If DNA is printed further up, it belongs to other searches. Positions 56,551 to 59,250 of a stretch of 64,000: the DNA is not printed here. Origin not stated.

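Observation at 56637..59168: AT-rich single-gene islet encoding a nuclease-NACHT (STAND) protein with an unassigned C-terminal sensor-like domain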

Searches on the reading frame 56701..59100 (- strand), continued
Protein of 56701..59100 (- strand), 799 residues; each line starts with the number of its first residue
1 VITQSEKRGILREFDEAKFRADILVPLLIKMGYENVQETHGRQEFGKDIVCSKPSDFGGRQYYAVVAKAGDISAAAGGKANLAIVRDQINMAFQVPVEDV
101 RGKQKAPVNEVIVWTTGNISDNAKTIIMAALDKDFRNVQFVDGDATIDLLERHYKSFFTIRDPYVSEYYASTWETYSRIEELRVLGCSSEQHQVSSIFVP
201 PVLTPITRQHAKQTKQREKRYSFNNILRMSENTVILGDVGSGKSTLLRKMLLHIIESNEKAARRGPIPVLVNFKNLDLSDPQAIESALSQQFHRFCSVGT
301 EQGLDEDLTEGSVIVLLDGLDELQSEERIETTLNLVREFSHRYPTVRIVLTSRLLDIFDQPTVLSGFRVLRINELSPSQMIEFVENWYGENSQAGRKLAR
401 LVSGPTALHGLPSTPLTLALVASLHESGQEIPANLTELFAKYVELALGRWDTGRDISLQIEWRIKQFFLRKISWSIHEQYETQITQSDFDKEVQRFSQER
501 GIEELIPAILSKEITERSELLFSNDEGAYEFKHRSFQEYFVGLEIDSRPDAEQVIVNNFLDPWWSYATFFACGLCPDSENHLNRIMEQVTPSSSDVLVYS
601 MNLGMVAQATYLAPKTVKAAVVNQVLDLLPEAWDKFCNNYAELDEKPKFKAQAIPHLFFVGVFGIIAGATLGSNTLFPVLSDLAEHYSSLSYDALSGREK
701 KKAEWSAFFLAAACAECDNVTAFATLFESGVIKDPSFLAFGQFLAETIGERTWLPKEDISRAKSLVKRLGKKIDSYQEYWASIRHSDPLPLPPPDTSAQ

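Call 32: search_protein_families(library=pfam, proteins=[P0055, P0056, P0058, P0059, P0061, P0063, P0066, P0067, P0072], max_evalue=10)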
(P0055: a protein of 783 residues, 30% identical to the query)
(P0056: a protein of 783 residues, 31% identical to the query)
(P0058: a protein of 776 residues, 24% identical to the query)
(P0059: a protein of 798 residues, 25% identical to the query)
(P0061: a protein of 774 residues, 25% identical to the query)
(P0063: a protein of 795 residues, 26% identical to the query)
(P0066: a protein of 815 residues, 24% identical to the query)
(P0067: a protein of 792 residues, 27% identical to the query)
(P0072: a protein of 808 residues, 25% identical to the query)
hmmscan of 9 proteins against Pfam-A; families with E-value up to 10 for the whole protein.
P0055 (783 aa): 29 families (the best 25 are shown)
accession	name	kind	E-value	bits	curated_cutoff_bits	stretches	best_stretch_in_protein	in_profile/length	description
PF05729.18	NACHT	-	1.6e-10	41.5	26.7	1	246-400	4-164/167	NACHT domain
PF24883.2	NPHP3_N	-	5.9e-07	30.3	24.8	1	240-305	20-80/164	Nephrocystin 3, N-terminal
PF24406.1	nSTAND_NTPase4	-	1.4e-06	28.7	27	1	499-554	4-58/58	Novel STAND NTPase 4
PF13401.12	AAA_22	-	2.7e-05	24.9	27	1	244-322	7-65/130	AAA domain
PF25199.1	nSTAND_NTPase5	-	0.00032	21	34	1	241-267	40-66/145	Novel STAND NTPase 5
PF00580.27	UvrD-helicase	-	0.0015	18.7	23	1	236-270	7-41/271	UvrD/REP helicase N-terminal domain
PF13304.12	AAA_21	-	0.0016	19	27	1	247-318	4-80/304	AAA domain, putative AbiEii toxin, Type IV TA system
PF20720.3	nSTAND3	-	0.0019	18.4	27.2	1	247-299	22-60/155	Novel STAND NTPase 3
PF00004.35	AAA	-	0.0024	18.7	21.2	1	247-369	3-111/131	ATPase family associated with various cellular activities (AAA)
PF13207.12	AAA_17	-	0.003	18.3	27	1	249-266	2-19/136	AAA domain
PF13555.12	AAA_29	-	0.0032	17.6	27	1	241-259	21-39/61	P-loop containing region of AAA domain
PF05621.17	TniB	-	0.015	15.1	22.4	1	243-307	36-97/189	Bacterial TniB protein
PF00910.28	RNA_helicase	-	0.019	15.9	21.5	1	246-277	2-33/105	RNA helicase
PF13245.12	AAA_19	-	0.021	15.4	25.1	1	240-268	9-37/134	AAA domain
PF12775.13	AAA_7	-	0.022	14.7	25.8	1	233-303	24-88/181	P-loop containing dynein motor region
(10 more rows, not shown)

P0056 (783 aa): 20 families
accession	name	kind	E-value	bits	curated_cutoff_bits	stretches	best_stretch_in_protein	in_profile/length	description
PF05729.18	NACHT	-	7.5e-15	55.6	26.7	1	245-403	3-166/167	NACHT domain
PF20720.3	nSTAND3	-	1.9e-05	24.9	27.2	1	237-269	12-44/155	Novel STAND NTPase 3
PF24883.2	NPHP3_N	-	2.4e-05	25.1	24.8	2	245-269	25-49/164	Nephrocystin 3, N-terminal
PF24406.1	nSTAND_NTPase4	-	2.4e-05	24.8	27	1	498-554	2-58/58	Novel STAND NTPase 4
PF00910.28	RNA_helicase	-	0.0029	18.5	21.5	1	245-275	1-31/105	RNA helicase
PF13401.12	AAA_22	-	0.0036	18.1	27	1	247-278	10-33/130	AAA domain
PF13238.12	AAA_18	-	0.0053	17.6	29.4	1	246-337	2-67/128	AAA domain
PF13191.12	AAA_16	-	0.016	16.1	32.6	1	245-279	27-63/167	AAA ATPase domain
PF25199.1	nSTAND_NTPase5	-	0.016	15.5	34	1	245-267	44-66/145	Novel STAND NTPase 5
PF04471.18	Mrr_cat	-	0.019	15.5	21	1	21-88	10-70/115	Restriction endonuclease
PF13173.12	AAA_14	-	0.021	15.3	27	1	245-392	5-127/129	AAA domain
PF00005.33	ABC_tran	-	0.031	15.3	25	1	245-267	14-36/137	ABC transporter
PF13555.12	AAA_29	-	0.032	14.4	27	1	244-259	24-39/61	P-loop containing region of AAA domain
PF19263.5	DUF5906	-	0.12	13.5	27.6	0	247-263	1-19/114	Family of unknown function (DUF5906)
PF02463.25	SMC_N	-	0.13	12.1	40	0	246-268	28-50/220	RecF/RecN/SMC N terminal domain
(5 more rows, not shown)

P0058 (776 aa): 14 families
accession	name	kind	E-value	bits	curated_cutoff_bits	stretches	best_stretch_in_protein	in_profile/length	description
PF05729.18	NACHT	-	3.2e-12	47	26.7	1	243-397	4-166/167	NACHT domain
PF24883.2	NPHP3_N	-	0.00023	21.9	24.8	1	308-362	108-164/164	Nephrocystin 3, N-terminal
PF20703.3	nSTAND1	-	0.00051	20.2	27.1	1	236-363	30-161/379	Novel STAND NTPase 1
PF13555.12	AAA_29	-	0.00088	19.4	27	1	236-256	19-39/61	P-loop containing region of AAA domain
PF20720.3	nSTAND3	-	0.0015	18.7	27.2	1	236-366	14-115/155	Novel STAND NTPase 3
PF25199.1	nSTAND_NTPase5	-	0.0026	18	34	1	242-275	44-73/145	Novel STAND NTPase 5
PF00004.35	AAA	-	0.022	15.7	21.2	1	243-359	2-105/131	ATPase family associated with various cellular activities (AAA)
PF13238.12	AAA_18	-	0.033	15.1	29.4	1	243-334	2-69/128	AAA domain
PF13479.12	AAA_24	-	0.039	14.2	27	1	240-378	3-147/195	AAA domain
PF01443.25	Viral_helicase1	-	0.048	13.9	21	1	243-262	2-21/228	Viral superfamily 1 RNA helicase core domain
PF14532.12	Sigma54_activ_2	-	0.058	14.1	25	1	311-364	59-111/138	Sigma-54 interaction domain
PF13191.12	AAA_16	-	0.073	14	32.6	1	242-257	27-42/167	AAA ATPase domain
PF00437.27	T2SSE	-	0.096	11.8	24.9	1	230-260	133-163/370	Type II/IV secretion system protein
PF01580.24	FtsK_SpoIIIE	-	0.098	12.5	24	1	219-266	27-66/221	FtsK/SpoIIIE family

P0059 (798 aa): 24 families
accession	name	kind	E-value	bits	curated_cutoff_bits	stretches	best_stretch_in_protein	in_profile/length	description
PF05729.18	NACHT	-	1.9e-08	34.7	26.7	1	233-389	4-167/167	NACHT domain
PF24406.1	nSTAND_NTPase4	-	1.6e-07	31.7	27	2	482-537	3-57/58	Novel STAND NTPase 4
PF24883.2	NPHP3_N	-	0.00026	21.7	24.8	1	306-351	121-164/164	Nephrocystin 3, N-terminal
PF00931.28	NB-ARC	-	0.00045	20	23.5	1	233-443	22-223/248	NB-ARC domain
PF00004.35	AAA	-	0.00053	20.9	21.2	1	233-325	2-73/131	ATPase family associated with various cellular activities (AAA)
PF13555.12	AAA_29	-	0.002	18.3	27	1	220-246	12-39/61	P-loop containing region of AAA domain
PF25199.1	nSTAND_NTPase5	-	0.0026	18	34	1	226-254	38-66/145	Novel STAND NTPase 5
PF13401.12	AAA_22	-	0.0029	18.4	27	1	230-321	6-96/130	AAA domain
PF00005.33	ABC_tran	-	0.0048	17.9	25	1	232-251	14-33/137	ABC transporter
PF20720.3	nSTAND3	-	0.0054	16.9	27.2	1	229-275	17-46/155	Novel STAND NTPase 3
PF13173.12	AAA_14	-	0.0059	17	27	1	231-358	4-105/129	AAA domain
PF13191.12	AAA_16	-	0.0063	17.5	32.6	1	230-274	25-75/167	AAA ATPase domain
PF01935.23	DUF87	-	0.0084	16.7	23.2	1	229-254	23-48/220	Helicase HerA, central domain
PF01580.24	FtsK_SpoIIIE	-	0.0085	16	24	1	213-250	20-60/221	FtsK/SpoIIIE family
PF05272.17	VapE-like_dom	-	0.015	15.2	25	1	227-261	49-83/217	Virulence-associated protein E-like domain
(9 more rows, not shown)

P0061 (774 aa): 19 families
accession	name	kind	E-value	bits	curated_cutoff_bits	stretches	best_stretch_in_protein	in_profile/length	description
PF05729.18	NACHT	-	7.3e-10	39.4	26.7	1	230-384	4-166/167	NACHT domain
PF20703.3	nSTAND1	-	0.008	16.3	27.1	1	224-348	31-159/379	Novel STAND NTPase 1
PF00580.27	UvrD-helicase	-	0.015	15.4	23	1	225-269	12-53/271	UvrD/REP helicase N-terminal domain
PF04665.18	Pox_A32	-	0.019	14.9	22.8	1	220-254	7-41/242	Poxvirus A32 protein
PF13555.12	AAA_29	-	0.02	15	27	1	227-243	23-39/61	P-loop containing region of AAA domain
PF05166.18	YcgL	-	0.021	15.6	25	1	464-505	11-52/73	YcgL domain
PF00005.33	ABC_tran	-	0.024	15.7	25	1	225-245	10-30/137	ABC transporter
PF24883.2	NPHP3_N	-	0.052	14.2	24.8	1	227-305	23-93/164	Nephrocystin 3, N-terminal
PF03193.22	RsgA_GTPase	-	0.055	13.7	30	1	198-245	75-125/174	RsgA GTPase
PF25199.1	nSTAND_NTPase5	-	0.061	13.6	34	1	226-250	41-65/145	Novel STAND NTPase 5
PF01637.24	ATPase_2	-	0.064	13.5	33.2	1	229-252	23-45/225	ATPase domain predominantly from Archaea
PF01935.23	DUF87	-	0.086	13.4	23.2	1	229-265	26-56/220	Helicase HerA, central domain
PF02492.25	cobW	-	0.091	12.8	20.7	1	229-266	3-34/180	CobW/HypB/UreG, nucleotide-binding domain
PF11115.13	DUF2623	-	0.1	13.1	25.7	1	287-317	59-92/93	Protein of unknown function (DUF2623)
PF13245.12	AAA_19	-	0.14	12.8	25.1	1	224-260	9-42/134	AAA domain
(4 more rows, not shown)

P0063 (795 aa): 29 families (the best 25 are shown)
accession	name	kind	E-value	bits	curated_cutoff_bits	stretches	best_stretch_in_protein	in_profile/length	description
PF05729.18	NACHT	-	5.4e-09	36.5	26.7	1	232-387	3-165/167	NACHT domain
PF24883.2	NPHP3_N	-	3.1e-06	27.9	24.8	2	308-351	123-164/164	Nephrocystin 3, N-terminal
PF24406.1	nSTAND_NTPase4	-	8.5e-06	26.2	27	2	480-536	2-57/58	Novel STAND NTPase 4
PF13304.12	AAA_21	-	2.7e-05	24.8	27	1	233-303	3-79/304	AAA domain, putative AbiEii toxin, Type IV TA system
PF00004.35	AAA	-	0.00017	22.4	21.2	1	233-359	2-117/131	ATPase family associated with various cellular activities (AAA)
PF20720.3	nSTAND3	-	0.00019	21.6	27.2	1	227-257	15-45/155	Novel STAND NTPase 3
PF00005.33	ABC_tran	-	0.00041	21.4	25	1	232-256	14-39/137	ABC transporter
PF13191.12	AAA_16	-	0.00092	20.2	32.6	1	231-317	26-104/167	AAA ATPase domain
PF01935.23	DUF87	-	0.0012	19.4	23.2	1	226-257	20-51/220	Helicase HerA, central domain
PF13555.12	AAA_29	-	0.0019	18.4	27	1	220-246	12-39/61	P-loop containing region of AAA domain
PF13238.12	AAA_18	-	0.0061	17.4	29.4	1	233-295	2-68/128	AAA domain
PF00931.28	NB-ARC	-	0.0098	15.6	23.5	1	233-447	22-227/248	NB-ARC domain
PF01926.29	MMR_HSR1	-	0.013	16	21.9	1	232-255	2-25/113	50S ribosome-binding GTPase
PF13173.12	AAA_14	-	0.015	15.8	27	1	232-350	5-97/129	AAA domain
PF00910.28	RNA_helicase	-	0.016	16.1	21.5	1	233-262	2-31/105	RNA helicase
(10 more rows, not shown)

P0066 (815 aa): 13 families
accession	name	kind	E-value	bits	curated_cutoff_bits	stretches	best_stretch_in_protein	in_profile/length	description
PF05729.18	NACHT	-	8e-10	39.2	26.7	1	233-388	4-166/167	NACHT domain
PF24883.2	NPHP3_N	-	0.0012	19.5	24.8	1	305-351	120-164/164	Nephrocystin 3, N-terminal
PF13555.12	AAA_29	-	0.0012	19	27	1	227-246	19-39/61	P-loop containing region of AAA domain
PF24406.1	nSTAND_NTPase4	-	0.0032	17.9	27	2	481-537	2-57/58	Novel STAND NTPase 4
PF00005.33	ABC_tran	-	0.0042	18.1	25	1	233-254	15-36/137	ABC transporter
PF04471.18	Mrr_cat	-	0.011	16.3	21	1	20-148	10-113/115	Restriction endonuclease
PF01935.23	DUF87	-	0.014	15.9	23.2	1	233-256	27-50/220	Helicase HerA, central domain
PF00004.35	AAA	-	0.019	15.9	21.2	1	233-326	2-74/131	ATPase family associated with various cellular activities (AAA)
PF20720.3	nSTAND3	-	0.031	14.4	27.2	1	232-274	20-56/155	Novel STAND NTPase 3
PF13191.12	AAA_16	-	0.041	14.8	32.6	1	225-266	19-63/167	AAA ATPase domain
PF01580.24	FtsK_SpoIIIE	-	0.054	13.4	24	1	220-247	33-57/221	FtsK/SpoIIIE family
PF13401.12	AAA_22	-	0.12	13.1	27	1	229-250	5-26/130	AAA domain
PF17776.6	NLRC4_HD2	-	0.18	12.8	33.1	1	530-564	1-35/121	NLRC4 helical domain HD2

P0067 (792 aa): 11 families
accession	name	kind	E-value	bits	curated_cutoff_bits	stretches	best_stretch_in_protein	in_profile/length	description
PF05729.18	NACHT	-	8.6e-09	35.9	26.7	1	243-385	3-156/167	NACHT domain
PF24883.2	NPHP3_N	-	9.7e-07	29.6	24.8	2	315-357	123-164/164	Nephrocystin 3, N-terminal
PF13173.12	AAA_14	-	5.1e-06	27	27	1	240-385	2-128/129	AAA domain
PF20720.3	nSTAND3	-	8.3e-06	26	27.2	1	231-288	8-64/155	Novel STAND NTPase 3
PF04471.18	Mrr_cat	-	5.3e-05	23.7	21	1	14-142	3-113/115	Restriction endonuclease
PF25201.1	nSTAND6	-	0.0029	18.1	27.7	1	236-270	14-48/148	Novel STAND NTPase 6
PF25199.1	nSTAND_NTPase5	-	0.0047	17.2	34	1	240-361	41-137/145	Novel STAND NTPase 5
PF10256.14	Erf4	-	0.072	13.5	29.3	1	71-126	28-83/116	Golgin subfamily A member 7/ERF4 family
PF13401.12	AAA_22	-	0.083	13.7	27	1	239-277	4-40/130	AAA domain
PF08221.17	HTH_9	-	0.15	12.7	23.4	1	2-29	27-53/62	RNA polymerase III subunit RPC82 helix-turn-helix domain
PF13238.12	AAA_18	-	0.2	12.5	29.4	1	243-343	1-82/128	AAA domain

P0072 (808 aa): 22 families
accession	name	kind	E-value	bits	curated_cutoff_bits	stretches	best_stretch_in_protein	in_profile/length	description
PF20720.3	nSTAND3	-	0.00033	20.8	27.2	1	256-349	11-101/155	Novel STAND NTPase 3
PF00270.35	DEAD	-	0.00071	19.8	26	1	255-336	7-71/167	DEAD/DEAH box helicase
PF24883.2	NPHP3_N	-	0.0016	19.1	24.8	2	285-378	69-164/164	Nephrocystin 3, N-terminal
PF05496.18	RuvB_N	-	0.0021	18.3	27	1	262-343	33-117/159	Holliday junction DNA helicase RuvB P-loop domain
PF02562.22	PhoH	-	0.0026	17.7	27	1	256-337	13-90/205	PhoH-like protein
PF05729.18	NACHT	-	0.0031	17.8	26.7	1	264-413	2-166/167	NACHT domain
PF22619.2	DNA_polI_exo1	-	0.0067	16.7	27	1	560-611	79-131/140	DNA polymerase I, ribonuclease H-like domain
PF21296.3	APAF-1-like_WHD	-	0.011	16.4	27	1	600-639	17-55/68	Apoptotic protease-activating factor 1-like, winged-helix domain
PF09848.15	SLFN-g3_helicase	-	0.012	15.3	24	1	264-317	3-48/354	Schlafen group 3, DNA/RNA helicase domain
PF13245.12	AAA_19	-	0.015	15.9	25.1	1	256-282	5-31/134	AAA domain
PF04851.21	ResIII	-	0.024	15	22.5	1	253-367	12-112/164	Type III restriction enzyme, res subunit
PF13191.12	AAA_16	-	0.025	15.5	32.6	1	263-302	25-63/167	AAA ATPase domain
PF25199.1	nSTAND_NTPase5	-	0.031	14.6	34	1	257-287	36-66/145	Novel STAND NTPase 5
PF02482.25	Ribosomal_S30AE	-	0.04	15.1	23.7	1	761-788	59-86/88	Sigma 54 modulation protein / S30EA ribosomal protein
PF13086.12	AAA_11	-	0.074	13.2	27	1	254-345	8-85/257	AAA domain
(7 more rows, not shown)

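Call 53: search_protein_families(library=padloc, proteins=[P0068, P0055, P0002], max_evalue=0.00001)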
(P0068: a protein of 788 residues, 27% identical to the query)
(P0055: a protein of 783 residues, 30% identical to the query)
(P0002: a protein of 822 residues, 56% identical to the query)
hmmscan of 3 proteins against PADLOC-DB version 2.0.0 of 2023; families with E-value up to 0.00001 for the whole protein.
P0068 (788 aa): 0 families

P0055 (783 aa): 1 family
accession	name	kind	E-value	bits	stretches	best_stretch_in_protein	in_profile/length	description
PDLC05051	PDC-S60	-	1e-19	68.2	1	196-689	347-830/1027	-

P0002 (822 aa): 1 family
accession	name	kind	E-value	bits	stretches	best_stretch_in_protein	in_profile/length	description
PDLC05051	PDC-S60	-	5.4e-18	62.5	1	222-553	374-699/1027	-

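Call 69: find_encoding_contigs(protein=P0002, flank=8000, max_places=2)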
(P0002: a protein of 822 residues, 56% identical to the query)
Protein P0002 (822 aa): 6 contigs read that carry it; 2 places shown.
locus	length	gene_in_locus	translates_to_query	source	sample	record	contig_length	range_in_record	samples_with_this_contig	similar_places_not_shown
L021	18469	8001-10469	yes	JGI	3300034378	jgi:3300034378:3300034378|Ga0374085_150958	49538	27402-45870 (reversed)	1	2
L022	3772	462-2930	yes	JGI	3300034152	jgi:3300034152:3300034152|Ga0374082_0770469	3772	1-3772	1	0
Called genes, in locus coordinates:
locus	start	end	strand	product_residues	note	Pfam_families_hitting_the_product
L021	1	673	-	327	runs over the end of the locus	PF03308:MeaB, PF13191:AAA_16 (faint)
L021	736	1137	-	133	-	PF02310:B12-binding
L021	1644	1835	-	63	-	PF02416:TatA_B_E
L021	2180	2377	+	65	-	-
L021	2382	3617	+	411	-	PF06792:UPF0261, PF23189:UPF0261_C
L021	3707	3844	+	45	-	-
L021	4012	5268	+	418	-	PF02899:Phage_int_SAM_1, PF00589:Phage_integrase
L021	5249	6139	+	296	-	PF02899:Phage_int_SAM_1, PF13495:Phage_int_SAM_4, PF00589:Phage_integrase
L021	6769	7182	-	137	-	PF04977:DivIC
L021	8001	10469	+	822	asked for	PF04471:Mrr_cat (faint), PF24883:NPHP3_N (faint), PF05729:NACHT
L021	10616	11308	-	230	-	PF03167:UDG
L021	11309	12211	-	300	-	PF04055:Radical_SAM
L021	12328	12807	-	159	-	PF12675:DUF3795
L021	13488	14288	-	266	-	PF01061:ABC2_membrane, PF12698:ABC2_membrane_3 (weak)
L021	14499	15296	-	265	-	PF01061:ABC2_membrane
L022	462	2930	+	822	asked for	PF04471:Mrr_cat (faint), PF24883:NPHP3_N (faint), PF05729:NACHT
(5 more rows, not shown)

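Call 70: find_encoding_contigs(protein=P0006, flank=8000, max_places=1)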
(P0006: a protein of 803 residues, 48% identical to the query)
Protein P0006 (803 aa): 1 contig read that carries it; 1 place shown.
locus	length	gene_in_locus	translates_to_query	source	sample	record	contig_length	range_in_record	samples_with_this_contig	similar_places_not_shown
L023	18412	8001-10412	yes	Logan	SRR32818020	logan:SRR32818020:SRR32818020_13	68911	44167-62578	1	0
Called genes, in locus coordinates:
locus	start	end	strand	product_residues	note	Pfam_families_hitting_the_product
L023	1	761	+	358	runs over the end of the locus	PF03130:HEAT_PBS (faint), PF13513:HEAT_EZ (faint), PF13646:HEAT_2 (weak), PF00514:Arm (faint), PF02985:HEAT (faint), PF13646:HEAT_2, PF15902:Sortilin-Vps10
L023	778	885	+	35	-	-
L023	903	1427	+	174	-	-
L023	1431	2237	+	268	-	-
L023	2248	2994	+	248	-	PF06314:ADC (weak), PF09844:DUF2071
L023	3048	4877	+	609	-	PF01935:DUF87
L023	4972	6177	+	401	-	-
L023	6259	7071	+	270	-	PF02743:dCache_1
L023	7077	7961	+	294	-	PF01555:N6_N4_Mtase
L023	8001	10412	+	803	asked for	PF24883:NPHP3_N (faint), PF05729:NACHT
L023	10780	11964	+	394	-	PF00149:Metallophos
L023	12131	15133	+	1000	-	PF02463:SMC_N, PF13476:AAA_23, PF13558:SbcC_Walker_B (faint)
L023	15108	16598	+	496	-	PF01547:SBP_bac_1, PF13416:SBP_bac_8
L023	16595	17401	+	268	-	PF00459:Inositol_P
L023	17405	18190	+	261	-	-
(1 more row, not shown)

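Call 71: find_encoding_contigs(protein=P0036, flank=8000, max_places=1)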
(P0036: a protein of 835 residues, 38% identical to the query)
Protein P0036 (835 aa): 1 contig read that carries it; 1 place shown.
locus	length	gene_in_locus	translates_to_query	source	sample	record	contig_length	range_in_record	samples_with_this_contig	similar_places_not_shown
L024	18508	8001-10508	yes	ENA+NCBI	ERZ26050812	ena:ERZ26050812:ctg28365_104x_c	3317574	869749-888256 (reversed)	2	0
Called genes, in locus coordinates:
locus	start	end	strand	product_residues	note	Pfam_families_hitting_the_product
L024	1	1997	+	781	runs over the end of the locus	PF07719:TPR_2 (faint), PF13424:TPR_12 (faint), PF13428:TPR_14 (faint), PF08239:SH3_3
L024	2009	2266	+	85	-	PF25608:NAL1_N (weak)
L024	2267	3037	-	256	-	PF00106:adh_short, PF01370:Epimerase (weak), PF08659:KR, PF13561:adh_short_C2, PF23441:SDR (weak)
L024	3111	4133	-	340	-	PF04055:Radical_SAM, PF06463:Mob_synth_C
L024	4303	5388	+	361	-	PF00291:PALP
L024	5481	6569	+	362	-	PF25608:NAL1_N (faint)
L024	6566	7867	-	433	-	PF13517:FG-GAP_3 (faint), PF01839:FG-GAP (faint)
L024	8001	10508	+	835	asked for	PF04471:Mrr_cat (faint), PF05729:NACHT, PF24883:NPHP3_N (faint), PF24406:nSTAND_NTPase4 (weak)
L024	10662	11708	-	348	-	PF01145:Band_7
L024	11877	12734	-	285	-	PF00795:CN_hydrolase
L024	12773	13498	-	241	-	PF00072:Response_reg, PF00486:Trans_reg_C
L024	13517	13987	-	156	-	PF00293:NUDIX, PF22327:Nudt16-like (weak)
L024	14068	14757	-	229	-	PF01325:Fe_dep_repress, PF02742:Fe_dep_repr_C, PF04023:FeoA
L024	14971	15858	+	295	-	PF00226:DnaJ, PF01556:DnaJ_C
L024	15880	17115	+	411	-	PF00089:Trypsin, PF13365:Trypsin_2, PF13180:PDZ_2, PF17820:PDZ_6 (faint)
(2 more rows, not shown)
